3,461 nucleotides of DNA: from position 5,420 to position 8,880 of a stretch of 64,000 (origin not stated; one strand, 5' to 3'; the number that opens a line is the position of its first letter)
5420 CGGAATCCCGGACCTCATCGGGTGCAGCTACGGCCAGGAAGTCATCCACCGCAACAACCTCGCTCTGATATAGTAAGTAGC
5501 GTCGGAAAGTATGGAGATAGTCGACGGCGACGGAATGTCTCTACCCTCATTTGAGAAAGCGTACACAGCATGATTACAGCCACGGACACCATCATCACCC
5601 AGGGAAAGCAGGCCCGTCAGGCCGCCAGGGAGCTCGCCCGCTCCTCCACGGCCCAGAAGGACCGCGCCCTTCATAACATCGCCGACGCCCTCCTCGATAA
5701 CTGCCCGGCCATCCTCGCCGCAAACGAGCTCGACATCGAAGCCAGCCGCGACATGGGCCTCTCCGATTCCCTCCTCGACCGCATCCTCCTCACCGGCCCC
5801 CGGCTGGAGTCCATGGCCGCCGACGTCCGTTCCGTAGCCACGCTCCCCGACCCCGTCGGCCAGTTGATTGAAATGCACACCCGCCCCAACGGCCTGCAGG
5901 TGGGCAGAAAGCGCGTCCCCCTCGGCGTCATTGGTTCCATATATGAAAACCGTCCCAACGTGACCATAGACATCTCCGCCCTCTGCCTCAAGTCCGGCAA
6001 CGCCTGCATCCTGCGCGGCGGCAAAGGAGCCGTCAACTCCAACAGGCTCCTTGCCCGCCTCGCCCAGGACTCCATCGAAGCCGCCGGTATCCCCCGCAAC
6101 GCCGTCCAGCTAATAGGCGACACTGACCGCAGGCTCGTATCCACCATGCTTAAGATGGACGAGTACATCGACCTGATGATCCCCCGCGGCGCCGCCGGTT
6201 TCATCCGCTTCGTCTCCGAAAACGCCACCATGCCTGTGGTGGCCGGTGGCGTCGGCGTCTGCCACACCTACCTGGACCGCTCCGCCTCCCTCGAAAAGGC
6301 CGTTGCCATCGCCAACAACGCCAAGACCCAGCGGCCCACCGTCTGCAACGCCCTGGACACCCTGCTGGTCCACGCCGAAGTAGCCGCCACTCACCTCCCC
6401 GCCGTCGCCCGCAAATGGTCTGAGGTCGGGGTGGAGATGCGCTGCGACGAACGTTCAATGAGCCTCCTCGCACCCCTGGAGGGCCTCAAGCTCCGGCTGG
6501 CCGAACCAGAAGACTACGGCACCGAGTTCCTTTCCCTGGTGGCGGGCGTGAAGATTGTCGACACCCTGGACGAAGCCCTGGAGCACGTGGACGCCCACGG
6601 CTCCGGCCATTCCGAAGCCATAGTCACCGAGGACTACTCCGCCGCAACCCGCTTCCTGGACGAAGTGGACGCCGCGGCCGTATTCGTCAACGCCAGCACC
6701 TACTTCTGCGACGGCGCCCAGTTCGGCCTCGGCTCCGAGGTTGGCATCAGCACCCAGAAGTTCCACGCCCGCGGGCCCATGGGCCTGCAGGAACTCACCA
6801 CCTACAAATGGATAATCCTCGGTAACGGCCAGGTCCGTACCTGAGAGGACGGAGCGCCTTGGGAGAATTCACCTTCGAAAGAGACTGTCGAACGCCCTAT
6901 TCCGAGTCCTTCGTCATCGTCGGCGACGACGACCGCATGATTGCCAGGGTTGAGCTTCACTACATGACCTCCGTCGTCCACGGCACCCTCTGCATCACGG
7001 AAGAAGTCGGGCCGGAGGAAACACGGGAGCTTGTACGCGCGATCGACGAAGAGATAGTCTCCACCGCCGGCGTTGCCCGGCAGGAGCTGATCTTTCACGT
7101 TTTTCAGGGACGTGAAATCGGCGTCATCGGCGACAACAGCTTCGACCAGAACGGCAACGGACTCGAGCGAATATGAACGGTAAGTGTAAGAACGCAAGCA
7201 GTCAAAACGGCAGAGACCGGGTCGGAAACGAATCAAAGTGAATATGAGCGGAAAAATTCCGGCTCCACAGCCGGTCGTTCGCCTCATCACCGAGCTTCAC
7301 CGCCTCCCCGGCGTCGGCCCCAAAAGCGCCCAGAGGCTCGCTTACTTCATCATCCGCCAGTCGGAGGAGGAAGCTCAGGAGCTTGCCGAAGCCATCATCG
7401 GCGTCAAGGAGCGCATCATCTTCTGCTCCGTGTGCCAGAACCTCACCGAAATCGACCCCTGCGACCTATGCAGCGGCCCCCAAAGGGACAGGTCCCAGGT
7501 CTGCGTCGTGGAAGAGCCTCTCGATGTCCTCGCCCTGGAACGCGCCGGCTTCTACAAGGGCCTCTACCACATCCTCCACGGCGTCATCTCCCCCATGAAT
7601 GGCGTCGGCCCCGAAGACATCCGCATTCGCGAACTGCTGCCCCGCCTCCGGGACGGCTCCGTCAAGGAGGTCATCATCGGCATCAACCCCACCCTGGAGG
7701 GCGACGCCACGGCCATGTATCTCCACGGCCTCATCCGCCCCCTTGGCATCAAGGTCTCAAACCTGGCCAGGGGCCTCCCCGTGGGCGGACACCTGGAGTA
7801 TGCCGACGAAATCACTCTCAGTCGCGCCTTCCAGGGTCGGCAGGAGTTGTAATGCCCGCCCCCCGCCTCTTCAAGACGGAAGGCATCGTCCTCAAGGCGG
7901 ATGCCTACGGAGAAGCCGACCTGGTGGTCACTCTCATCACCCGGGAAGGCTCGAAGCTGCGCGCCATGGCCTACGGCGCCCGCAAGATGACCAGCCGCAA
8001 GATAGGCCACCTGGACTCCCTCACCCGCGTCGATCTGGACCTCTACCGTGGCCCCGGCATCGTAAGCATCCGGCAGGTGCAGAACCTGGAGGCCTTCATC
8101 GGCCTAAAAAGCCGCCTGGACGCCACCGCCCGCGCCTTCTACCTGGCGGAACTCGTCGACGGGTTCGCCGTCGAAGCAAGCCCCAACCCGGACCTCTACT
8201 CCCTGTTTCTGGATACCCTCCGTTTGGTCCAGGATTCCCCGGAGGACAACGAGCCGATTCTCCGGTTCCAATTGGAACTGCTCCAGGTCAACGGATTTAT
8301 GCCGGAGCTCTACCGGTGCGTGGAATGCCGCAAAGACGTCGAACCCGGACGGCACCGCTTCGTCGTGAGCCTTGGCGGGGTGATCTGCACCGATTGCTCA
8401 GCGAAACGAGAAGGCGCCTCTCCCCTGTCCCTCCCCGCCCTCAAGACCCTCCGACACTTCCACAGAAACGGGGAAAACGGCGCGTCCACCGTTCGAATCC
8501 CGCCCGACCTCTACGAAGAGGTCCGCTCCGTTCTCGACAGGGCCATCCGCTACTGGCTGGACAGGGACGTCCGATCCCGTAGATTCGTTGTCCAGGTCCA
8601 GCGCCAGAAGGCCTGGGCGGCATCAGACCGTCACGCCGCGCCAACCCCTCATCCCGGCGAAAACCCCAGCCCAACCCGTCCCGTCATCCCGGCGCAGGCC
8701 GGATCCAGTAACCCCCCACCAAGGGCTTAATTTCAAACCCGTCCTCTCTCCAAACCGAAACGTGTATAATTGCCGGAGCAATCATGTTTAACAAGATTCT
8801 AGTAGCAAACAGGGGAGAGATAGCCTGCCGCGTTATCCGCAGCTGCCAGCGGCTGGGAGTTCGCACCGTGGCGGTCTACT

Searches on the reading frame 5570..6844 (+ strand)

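Call 85: search_protein_families(library=pfam, proteins=[window:5570-6844:+], max_evalue=0.00001)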
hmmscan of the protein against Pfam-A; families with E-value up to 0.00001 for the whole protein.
window:5570-6844:+ (424 aa): 1 family
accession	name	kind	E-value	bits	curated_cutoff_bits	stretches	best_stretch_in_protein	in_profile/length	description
PF00171.27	Aldedh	-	6e-16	58.5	23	1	13-291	36-301/461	Aldehyde dehydrogenase family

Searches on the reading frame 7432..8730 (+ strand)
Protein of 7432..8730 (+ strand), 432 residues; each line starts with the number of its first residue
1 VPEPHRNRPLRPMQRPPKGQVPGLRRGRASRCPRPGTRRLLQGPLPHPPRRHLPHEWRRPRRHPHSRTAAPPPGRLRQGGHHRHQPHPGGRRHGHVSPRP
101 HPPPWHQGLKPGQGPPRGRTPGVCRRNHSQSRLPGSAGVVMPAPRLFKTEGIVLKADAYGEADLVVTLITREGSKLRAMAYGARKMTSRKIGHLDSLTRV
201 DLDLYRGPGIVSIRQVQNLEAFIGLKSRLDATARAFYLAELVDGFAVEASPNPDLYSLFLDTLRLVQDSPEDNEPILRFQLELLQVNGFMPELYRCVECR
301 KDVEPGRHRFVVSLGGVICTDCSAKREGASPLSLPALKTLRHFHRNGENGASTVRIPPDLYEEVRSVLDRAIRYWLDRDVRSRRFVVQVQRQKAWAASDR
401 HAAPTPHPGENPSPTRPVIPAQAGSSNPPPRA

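Call 85: search_protein_families(library=pfam, proteins=[window:7432-8730:+], max_evalue=0.00001)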
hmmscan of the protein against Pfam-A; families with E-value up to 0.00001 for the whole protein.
window:7432-8730:+ (432 aa): 2 families
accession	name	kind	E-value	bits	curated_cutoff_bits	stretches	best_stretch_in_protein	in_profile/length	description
PF02565.21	RecO_C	-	9.4e-29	100.6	22.1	1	228-384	3-157/157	Recombination protein O C terminal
PF11967.14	RecO_N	-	4.2e-16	59.2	27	1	146-221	3-79/80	Recombination protein O N terminal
